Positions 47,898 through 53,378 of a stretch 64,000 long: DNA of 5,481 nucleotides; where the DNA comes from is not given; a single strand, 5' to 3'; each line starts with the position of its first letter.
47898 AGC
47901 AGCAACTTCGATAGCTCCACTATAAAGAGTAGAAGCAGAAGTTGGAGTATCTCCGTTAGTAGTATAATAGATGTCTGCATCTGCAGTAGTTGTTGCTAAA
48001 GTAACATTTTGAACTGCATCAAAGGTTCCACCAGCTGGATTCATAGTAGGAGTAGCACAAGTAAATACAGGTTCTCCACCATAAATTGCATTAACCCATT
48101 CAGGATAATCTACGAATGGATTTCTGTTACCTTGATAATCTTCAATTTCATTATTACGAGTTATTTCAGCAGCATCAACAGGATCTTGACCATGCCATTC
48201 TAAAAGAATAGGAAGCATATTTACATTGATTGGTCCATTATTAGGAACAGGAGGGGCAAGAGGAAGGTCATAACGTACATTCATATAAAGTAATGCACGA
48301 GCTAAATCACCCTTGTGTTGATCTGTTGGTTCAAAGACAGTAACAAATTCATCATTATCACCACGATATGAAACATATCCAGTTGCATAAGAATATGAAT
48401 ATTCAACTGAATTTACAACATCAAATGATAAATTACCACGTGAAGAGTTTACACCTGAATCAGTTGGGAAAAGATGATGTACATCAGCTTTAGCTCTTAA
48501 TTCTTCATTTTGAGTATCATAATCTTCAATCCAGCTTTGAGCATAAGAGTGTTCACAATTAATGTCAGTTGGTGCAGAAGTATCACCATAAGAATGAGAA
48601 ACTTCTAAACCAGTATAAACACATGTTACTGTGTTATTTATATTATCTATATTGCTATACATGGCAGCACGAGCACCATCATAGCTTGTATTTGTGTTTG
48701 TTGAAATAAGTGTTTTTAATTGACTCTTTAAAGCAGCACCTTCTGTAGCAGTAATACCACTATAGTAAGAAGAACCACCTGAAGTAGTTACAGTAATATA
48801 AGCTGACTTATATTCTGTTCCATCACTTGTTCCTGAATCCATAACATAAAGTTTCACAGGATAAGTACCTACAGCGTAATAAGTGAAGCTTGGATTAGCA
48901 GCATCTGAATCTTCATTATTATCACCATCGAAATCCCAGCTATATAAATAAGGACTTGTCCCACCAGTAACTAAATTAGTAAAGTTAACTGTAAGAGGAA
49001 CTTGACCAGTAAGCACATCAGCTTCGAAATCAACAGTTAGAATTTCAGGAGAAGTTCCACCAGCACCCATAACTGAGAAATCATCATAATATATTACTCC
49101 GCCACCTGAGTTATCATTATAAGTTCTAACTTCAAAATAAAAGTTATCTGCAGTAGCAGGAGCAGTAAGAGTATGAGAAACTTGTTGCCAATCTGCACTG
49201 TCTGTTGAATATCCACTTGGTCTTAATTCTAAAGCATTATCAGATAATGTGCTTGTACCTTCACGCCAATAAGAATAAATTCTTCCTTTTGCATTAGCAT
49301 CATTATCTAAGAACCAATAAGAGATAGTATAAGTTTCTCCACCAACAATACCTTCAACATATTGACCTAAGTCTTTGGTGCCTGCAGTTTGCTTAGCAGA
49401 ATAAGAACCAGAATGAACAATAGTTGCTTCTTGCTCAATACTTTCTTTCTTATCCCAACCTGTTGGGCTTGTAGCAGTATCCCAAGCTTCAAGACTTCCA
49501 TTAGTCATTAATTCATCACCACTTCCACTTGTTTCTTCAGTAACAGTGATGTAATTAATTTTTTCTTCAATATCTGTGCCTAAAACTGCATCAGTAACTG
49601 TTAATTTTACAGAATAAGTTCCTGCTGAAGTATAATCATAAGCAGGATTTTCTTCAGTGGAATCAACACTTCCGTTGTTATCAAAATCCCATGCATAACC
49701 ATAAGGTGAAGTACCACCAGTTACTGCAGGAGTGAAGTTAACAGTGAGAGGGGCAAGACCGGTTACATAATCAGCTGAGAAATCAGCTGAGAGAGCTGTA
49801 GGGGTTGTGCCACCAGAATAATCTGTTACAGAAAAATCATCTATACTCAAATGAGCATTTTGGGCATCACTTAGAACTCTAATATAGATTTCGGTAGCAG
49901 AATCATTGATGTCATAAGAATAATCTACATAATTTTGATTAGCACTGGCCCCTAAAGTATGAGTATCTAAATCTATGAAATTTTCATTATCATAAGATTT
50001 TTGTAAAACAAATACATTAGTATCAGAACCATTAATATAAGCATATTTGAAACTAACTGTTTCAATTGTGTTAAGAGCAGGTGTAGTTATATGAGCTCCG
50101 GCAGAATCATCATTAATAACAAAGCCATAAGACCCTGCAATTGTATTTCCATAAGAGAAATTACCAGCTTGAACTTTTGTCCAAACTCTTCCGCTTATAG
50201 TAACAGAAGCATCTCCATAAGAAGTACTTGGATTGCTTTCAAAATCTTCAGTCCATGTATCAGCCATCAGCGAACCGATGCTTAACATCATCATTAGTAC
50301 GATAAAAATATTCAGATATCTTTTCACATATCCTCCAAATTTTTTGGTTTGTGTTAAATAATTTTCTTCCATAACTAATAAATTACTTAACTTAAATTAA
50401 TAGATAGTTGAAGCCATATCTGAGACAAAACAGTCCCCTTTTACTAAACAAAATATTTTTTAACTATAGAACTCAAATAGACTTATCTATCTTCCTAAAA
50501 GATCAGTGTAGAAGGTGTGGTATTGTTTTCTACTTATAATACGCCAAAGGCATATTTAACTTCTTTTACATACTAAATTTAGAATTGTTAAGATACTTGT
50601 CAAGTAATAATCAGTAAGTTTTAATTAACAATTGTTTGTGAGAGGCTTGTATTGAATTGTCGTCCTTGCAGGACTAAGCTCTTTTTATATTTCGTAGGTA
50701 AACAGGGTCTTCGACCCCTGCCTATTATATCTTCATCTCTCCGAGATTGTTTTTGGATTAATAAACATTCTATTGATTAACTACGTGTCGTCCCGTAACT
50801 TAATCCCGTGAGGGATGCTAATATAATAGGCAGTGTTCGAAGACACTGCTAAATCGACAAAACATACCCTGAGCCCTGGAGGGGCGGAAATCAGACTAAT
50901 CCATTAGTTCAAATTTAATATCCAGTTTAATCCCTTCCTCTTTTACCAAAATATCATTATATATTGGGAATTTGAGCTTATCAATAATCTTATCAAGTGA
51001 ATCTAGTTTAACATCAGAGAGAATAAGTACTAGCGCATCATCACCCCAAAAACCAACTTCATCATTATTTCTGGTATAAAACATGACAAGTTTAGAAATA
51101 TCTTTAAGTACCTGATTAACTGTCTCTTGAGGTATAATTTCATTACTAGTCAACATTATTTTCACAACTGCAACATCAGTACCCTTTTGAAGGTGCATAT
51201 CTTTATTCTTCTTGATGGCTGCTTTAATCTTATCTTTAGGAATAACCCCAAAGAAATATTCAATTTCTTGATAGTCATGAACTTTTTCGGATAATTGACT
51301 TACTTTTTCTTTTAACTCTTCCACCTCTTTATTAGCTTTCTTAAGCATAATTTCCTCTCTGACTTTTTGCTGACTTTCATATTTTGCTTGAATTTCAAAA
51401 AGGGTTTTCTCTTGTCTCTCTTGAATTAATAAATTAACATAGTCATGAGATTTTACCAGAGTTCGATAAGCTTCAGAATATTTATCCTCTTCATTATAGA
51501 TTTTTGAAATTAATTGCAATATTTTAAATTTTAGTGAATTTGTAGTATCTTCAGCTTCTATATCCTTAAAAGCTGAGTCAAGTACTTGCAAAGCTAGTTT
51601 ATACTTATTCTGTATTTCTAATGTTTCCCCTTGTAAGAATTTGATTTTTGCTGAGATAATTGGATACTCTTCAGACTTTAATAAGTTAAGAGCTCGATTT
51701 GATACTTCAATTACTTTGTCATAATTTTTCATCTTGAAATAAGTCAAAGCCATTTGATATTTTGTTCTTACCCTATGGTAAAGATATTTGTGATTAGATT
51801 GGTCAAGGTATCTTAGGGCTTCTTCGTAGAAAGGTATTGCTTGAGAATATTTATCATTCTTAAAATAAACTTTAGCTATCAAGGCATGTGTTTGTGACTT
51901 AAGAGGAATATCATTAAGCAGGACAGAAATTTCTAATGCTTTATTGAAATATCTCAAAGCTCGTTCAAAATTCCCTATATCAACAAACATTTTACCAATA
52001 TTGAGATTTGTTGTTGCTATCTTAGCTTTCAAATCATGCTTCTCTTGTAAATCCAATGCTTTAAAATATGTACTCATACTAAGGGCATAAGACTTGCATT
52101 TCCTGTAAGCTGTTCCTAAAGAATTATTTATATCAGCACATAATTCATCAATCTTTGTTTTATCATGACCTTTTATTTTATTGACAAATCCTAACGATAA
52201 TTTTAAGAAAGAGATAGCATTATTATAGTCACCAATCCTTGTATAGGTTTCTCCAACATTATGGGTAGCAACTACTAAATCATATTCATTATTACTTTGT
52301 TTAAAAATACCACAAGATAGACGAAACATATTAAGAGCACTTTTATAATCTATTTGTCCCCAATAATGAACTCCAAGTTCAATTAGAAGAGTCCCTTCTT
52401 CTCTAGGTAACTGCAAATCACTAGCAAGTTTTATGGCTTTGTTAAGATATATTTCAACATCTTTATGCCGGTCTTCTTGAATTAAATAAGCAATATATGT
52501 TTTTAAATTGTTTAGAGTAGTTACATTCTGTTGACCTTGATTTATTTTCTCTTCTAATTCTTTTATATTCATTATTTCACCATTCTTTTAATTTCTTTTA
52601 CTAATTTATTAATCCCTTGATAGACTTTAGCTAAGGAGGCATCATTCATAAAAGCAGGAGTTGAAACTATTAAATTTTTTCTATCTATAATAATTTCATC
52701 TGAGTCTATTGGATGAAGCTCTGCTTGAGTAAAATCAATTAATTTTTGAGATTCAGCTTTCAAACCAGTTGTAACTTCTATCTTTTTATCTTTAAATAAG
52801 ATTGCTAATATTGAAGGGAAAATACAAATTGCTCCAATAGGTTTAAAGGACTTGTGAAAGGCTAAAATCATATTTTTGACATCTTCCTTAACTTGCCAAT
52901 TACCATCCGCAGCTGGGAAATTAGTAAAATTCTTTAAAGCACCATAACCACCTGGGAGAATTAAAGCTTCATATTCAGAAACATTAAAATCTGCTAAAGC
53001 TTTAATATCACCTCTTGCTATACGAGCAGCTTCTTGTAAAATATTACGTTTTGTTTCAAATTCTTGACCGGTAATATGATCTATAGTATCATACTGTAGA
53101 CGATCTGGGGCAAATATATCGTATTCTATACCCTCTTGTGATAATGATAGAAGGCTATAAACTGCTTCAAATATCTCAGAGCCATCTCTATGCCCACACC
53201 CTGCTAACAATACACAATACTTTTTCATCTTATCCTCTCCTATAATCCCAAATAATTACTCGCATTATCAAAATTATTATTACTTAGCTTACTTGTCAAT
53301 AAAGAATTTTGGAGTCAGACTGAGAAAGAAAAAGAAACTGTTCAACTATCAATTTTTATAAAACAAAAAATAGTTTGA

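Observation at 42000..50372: A 2790-aa secreted nuclease: endonuclease I core combined with three lamin-tail domains, two OB-like modules, PKD, CBM-like and Fn3-associated repeats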

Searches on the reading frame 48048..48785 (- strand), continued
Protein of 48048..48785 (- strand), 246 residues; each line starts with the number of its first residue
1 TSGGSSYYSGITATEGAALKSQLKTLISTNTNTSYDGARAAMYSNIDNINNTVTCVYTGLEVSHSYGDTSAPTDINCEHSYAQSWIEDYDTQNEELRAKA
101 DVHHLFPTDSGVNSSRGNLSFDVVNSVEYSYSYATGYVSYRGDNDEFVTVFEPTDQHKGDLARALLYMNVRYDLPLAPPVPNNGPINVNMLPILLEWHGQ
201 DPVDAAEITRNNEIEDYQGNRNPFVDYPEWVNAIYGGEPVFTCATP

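Call 85: search_protein_families(library=ncbifam, max_evalue=0.01, proteins=[P0124, P0128, window:48048-48785:-, P0231])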
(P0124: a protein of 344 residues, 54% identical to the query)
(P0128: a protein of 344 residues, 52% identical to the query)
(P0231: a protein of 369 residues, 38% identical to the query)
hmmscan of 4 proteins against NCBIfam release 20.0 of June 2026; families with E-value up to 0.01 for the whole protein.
P0124 (344 aa): 6 families
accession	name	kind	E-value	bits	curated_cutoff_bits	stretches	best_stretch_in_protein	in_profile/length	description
TIGR04183.1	Por_Secre_tail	domain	4.7e-10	39.3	23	1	261-344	1-72/72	T9SS type A sorting domain-containing protein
NF011716.0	PRK15137.1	equivalog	1.5e-08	34.9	372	1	109-232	116-228/235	deoxyribonuclease I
NF005176.1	PRK06655.1-1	equivalog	6.4e-06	26.2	230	1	282-333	99-150/197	flagellar hook assembly protein FlgD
NF038113.1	T9SSA_dep_M36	equivalog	0.00028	19.2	885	1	260-342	794-867/869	T9SS-dependent M36 family metallopeptidase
NF052323.1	T9SSA_dep_M6i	equivalog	0.00048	18.2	600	1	262-331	961-1025/1043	T9SS-dependent M6-like inactivated metalloprotease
NF009452.0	PRK12812.1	equivalog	0.0013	18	258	1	279-330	148-204/289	flagellar basal body rod modification protein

P0128 (344 aa): 7 families
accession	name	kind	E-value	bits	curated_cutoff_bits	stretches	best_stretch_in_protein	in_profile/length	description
TIGR04183.1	Por_Secre_tail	domain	1.1e-08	35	23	1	262-341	1-69/72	T9SS type A sorting domain-containing protein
NF033707.1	T9SS_sortase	equivalog_domain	3.7e-07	28.2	420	1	261-337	1000-1082/1095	type IX secretion system sortase PorU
NF011716.0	PRK15137.1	equivalog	3.2e-06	27.3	372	1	110-232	116-227/235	deoxyribonuclease I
NF005176.1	PRK06655.1-1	equivalog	0.00095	19.1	230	1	275-338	92-155/197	flagellar hook assembly protein FlgD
NF038113.1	T9SSA_dep_M36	equivalog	0.0031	15.7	885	1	260-340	793-865/869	T9SS-dependent M36 family metallopeptidase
NF009452.0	PRK12812.1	equivalog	0.0037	16.6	258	1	279-331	150-205/289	flagellar basal body rod modification protein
NF009276.0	PRK12633.1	equivalog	0.0083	15.9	383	0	280-338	128-187/234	flagellar basal body rod modification protein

seq(246 aa): 1 family
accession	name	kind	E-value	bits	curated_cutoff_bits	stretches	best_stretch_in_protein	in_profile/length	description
NF011716.0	PRK15137.1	equivalog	1.2e-10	41.8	372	1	96-226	113-227/235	deoxyribonuclease I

P0231 (369 aa): 1 family
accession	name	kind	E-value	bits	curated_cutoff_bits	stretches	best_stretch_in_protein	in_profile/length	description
NF011716.0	PRK15137.1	equivalog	5.7e-06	26.5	372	1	237-360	117-227/235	deoxyribonuclease I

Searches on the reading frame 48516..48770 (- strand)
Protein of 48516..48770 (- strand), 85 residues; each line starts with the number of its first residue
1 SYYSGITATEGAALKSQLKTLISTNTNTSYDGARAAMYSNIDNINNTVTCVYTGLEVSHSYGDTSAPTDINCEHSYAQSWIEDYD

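Call 51: search_solved_structures(query=window:48516-48770:-, max_evalue=10, show_alignments=3)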
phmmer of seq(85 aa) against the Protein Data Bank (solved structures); distinct sequences matched with E-value up to 10: 2.
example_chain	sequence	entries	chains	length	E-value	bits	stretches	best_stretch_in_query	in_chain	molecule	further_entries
8q1o_A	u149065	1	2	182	0.37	15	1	14-68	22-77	S-layer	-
7qlh_A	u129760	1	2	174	0.57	14.4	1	16-69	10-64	S-layer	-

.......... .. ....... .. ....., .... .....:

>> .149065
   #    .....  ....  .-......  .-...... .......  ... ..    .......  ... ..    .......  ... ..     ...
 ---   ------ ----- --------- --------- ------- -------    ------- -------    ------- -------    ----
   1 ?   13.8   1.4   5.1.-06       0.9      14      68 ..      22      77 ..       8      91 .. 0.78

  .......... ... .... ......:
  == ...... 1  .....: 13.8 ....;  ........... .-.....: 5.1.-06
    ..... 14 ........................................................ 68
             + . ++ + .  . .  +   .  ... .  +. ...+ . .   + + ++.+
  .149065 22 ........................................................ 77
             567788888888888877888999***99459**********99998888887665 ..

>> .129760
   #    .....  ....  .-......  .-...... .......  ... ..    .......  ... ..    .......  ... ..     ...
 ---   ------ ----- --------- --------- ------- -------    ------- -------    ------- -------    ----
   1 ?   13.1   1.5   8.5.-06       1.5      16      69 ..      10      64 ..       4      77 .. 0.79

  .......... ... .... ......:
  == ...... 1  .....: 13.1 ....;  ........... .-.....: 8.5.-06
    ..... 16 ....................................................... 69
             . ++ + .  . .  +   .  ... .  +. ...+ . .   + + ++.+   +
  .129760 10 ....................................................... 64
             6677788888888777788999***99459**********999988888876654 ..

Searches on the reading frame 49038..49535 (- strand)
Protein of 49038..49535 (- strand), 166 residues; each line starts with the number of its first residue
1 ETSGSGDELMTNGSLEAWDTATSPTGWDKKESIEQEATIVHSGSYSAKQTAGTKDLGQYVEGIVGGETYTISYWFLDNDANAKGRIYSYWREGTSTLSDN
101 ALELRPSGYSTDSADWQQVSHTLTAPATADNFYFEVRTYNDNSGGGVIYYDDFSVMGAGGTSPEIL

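Call 9: search_protein_families(library=pfam, max_evalue=1, proteins=[window:49038-49535:-])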
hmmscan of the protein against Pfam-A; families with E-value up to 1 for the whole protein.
seq(166 aa): 2 families
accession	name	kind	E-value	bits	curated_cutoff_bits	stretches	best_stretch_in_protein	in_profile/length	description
PF02018.23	CBM_4_9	-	0.0002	22.2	25.9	1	12-138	6-131/136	Carbohydrate binding domain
PF15892.11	BNR_4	-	0.023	14.5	27.3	1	81-142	102-160/272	BNR repeat-containing family member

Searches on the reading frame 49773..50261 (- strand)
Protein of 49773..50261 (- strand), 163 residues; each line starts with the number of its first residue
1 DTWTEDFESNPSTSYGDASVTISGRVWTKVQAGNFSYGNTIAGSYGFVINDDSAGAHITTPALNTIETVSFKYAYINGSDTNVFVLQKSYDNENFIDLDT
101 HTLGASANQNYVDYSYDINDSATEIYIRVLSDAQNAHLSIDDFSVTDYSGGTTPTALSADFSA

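Call 9: search_protein_families(library=pfam, max_evalue=1, proteins=[window:49773-50261:-])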
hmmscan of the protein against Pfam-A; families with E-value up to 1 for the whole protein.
seq(163 aa): 2 families
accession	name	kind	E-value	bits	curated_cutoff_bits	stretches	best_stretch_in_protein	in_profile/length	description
PF22358.2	MfA4_C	-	0.0074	16.5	27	1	57-154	15-109/137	Minor fimbrium tip subunit MfA4, C-terminal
PF24992.1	DUF7777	-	0.097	13.4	27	1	68-141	7-82/135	Domain of unknown function (DUF7777)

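Call 43: search_protein_families(library=ncbifam, max_evalue=1, proteins=[window:49773-50261:-])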
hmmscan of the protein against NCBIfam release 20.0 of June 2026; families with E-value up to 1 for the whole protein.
seq(163 aa): 0 families

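Call 73: predict_structure(alignment_id=A5)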
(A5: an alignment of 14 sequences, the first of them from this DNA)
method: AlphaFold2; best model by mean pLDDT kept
length: 158 residues; sequences in the alignment: 14
mean_pLDDT: 87.8   pTM: 0.85
mean pLDDT of the five models: 87.8, 87.2, 86.4, 84.6, 83.6
residues with pLDDT >= 90: 98; 70-90: 46; 50-70: 9; < 50: 5
segments of 3 or more residues with pLDDT < 50: 155-157
pLDDT, mean of each block of 10 residues (from residue 1): 83 83 91 83 84 91 92 92 97 97 92 95 92 90 86 49
secondary structure, 60 per line:
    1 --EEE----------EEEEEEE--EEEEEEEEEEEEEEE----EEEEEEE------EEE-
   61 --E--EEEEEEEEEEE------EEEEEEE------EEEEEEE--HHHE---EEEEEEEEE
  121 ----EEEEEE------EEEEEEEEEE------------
elements in order: E3-5 E16-22 E25-39 E44-50 E57-59 E66-76 E83-89 E96-102 E112-120 E125-130 E137-146

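Call 77: fold_search(model_id=the predicted structure, library=pdb)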
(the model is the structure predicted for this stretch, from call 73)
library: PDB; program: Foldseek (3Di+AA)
matches with E <= 10: 1802; with E <= 0.001: 172
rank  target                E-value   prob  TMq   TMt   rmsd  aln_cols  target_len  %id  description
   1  3km5_A                2.7e-06  1.00  0.61  0.55   7.2       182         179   16  Crystal Structure Analysis of the K2 Cleaved Adhesin Domain of Lys-gingipain (Kgp) (released 2010-03-31)
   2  5b4x_A                2.8e-06  1.00  0.59  0.16   5.7       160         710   14  Crystal structure of the ApoER2 ectodomain in complex with the Reelin R56 fragment (released 2017-04-26)
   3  8a28_A                3.3e-06  1.00  0.48  0.23   7.7       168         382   13  Structure of the astacin zymogen of LAST-MAM from Limulus polyphemus (released 2022-10-19)
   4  5b4x_C                4.9e-06  1.00  0.60  0.16   5.7       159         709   12  Crystal structure of the ApoER2 ectodomain in complex with the Reelin R56 fragment (released 2017-04-26)
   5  3km5_B                5.2e-06  1.00  0.64  0.59   6.1       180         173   14  Crystal Structure Analysis of the K2 Cleaved Adhesin Domain of Lys-gingipain (Kgp) (released 2010-03-31)
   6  7lyu_A                6.5e-06  1.00  0.53  0.25   5.9       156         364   14  Reelin repeat 8 (released 2022-06-15)
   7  2ddu                  7.3e-06  1.00  0.61  0.34   5.2       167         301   16  Crystal structure of the third repeat domain of reelin (released 2006-09-26)
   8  6a48                  1.0e-05  1.00  0.57  0.16   6.1       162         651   18  Crystal structure of reelin N-terminal region (released 2019-06-19)
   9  2y6j                  1.0e-05  1.00  0.50  0.47   8.7       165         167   12  X-2 engineered mutated CBM4-2 Carbohydrate Binding Module from a Thermostable Rhodothermus marinus Xylanase (released 2012-03-07)
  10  3a7q_A                1.1e-05  1.00  0.62  0.16   6.6       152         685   12  Structural basis for specific recognition of reelin by its receptors (released 2010-03-23)
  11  1k42_MODEL_1_A        1.1e-05  1.00  0.49  0.47   7.5       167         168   14  The Solution Structure of the CBM4-2 Carbohydrate Binding Module from a Thermostable Rhodothermus marinus Xyla (released 2002-05-29)
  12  7lyu_B                1.6e-05  1.00  0.60  0.28   7.4       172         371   13  Reelin repeat 8 (released 2022-06-15)
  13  2y6k_A                2.9e-05  1.00  0.50  0.48   8.7       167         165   12  Xylotetraose bound to X-2 engineered mutated CBM4-2 Carbohydrate Binding Module from a Thermostable Rhodothermus marin (released 2012-03-07)
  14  4itc                  3.1e-05  1.00  0.63  0.59   6.2       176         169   15  Crystal Structure Analysis of the K1 Cleaved Adhesin domain of Lys-gingipain (Kgp) from Porphyromonas gingivalis W83 (released 2013-09-25)
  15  2w1s_B                3.1e-05  1.00  0.46  0.52   5.8       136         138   20  Unique ligand binding specificity of a family 32 Carbohydrate-Binding Module from the Mu toxin produced by Clostridium (released 2009-05-05)
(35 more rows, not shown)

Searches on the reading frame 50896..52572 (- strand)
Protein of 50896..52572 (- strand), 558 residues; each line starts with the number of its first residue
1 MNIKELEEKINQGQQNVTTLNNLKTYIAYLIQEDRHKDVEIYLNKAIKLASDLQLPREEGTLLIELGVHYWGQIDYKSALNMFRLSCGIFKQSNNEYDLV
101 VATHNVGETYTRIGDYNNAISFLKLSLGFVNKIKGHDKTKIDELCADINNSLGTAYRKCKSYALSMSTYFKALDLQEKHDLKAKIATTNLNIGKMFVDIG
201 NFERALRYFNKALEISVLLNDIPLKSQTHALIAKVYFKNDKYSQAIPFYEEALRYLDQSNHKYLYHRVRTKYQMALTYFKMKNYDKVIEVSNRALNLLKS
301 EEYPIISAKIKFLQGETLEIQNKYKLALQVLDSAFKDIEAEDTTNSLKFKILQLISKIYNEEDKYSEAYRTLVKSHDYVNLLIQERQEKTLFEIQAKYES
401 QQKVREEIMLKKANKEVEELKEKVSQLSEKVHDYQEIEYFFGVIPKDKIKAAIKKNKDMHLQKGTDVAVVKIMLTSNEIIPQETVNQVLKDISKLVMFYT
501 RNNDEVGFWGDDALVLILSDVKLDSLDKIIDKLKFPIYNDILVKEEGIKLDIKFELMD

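Call 13: search_protein_families(library=pfam, max_evalue=0.001, proteins=[window:50896-52572:-])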
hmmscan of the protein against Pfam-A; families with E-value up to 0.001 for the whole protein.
window:50896-52572:- (558 aa): 18 families
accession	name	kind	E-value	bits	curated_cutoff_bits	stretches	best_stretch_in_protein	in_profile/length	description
PF13424.12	TPR_12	-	9.8e-30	103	30.1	3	185-255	2-74/77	Tetratricopeptide repeat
PF00515.34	TPR_1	-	2.2e-19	68.8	27.8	2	228-254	3-29/34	Tetratricopeptide repeat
PF13181.12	TPR_8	-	3.3e-18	64.7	25.7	0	188-215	3-30/34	Tetratricopeptide repeat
PF07719.23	TPR_2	-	1.3e-15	56.6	27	0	229-255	4-30/34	Tetratricopeptide repeat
PF14938.12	SNAP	-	4.1e-14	53.1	25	2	126-269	17-158/282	Soluble NSF attachment protein, SNAP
PF13176.12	TPR_7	-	2.8e-11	43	27.9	0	103-125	2-24/36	Tetratricopeptide repeat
PF17874.7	TPR_MalT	-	4.6e-10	39.7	45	1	275-371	8-102/336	MalT-like TPR region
PF13428.12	TPR_14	-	2.1e-09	37.6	23.5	0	230-261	5-35/44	Tetratricopeptide repeat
PF24885.1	TPR_NPHP3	-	1.2e-08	35.1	100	1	176-316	85-232/239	Nephrocystin-3 TPR domain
PF13374.12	TPR_10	-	2.1e-08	34.4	27.5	0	190-216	6-32/42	Tetratricopeptide repeat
PF25068.1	ARM_TT21_4th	-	1.1e-07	32.7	30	0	233-313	6-77/153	Tetratricopeptide repeat protein 21 forth ARM domain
PF22883.1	Consortin_N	-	1.7e-06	28.3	27.7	0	104-125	10-31/52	Consortin, N-terminal domain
PF18768.7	RNPP_C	-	4e-06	26.9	26.5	1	232-297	85-150/213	RNPP family C-terminal domain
PF12895.13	ANAPC3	-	4.6e-06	27.3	27.2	0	239-333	2-81/82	Anaphase-promoting complex, cyclosome, subunit 3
PF10602.15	RPN7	-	6.8e-06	26.3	29.6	0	177-216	27-66/174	26S proteasome subunit RPN7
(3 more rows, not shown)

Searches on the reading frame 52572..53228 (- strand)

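Call 13: search_protein_families(library=pfam, max_evalue=0.001, proteins=[window:52572-53228:-])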
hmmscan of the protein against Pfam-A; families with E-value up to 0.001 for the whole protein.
window:52572-53228:- (218 aa): 1 family
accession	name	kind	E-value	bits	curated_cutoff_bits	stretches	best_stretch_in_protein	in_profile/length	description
PF01965.30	DJ-1_PfpI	-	2.2e-05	24.8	26.6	1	15-145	9-111/165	DJ-1/PfpI family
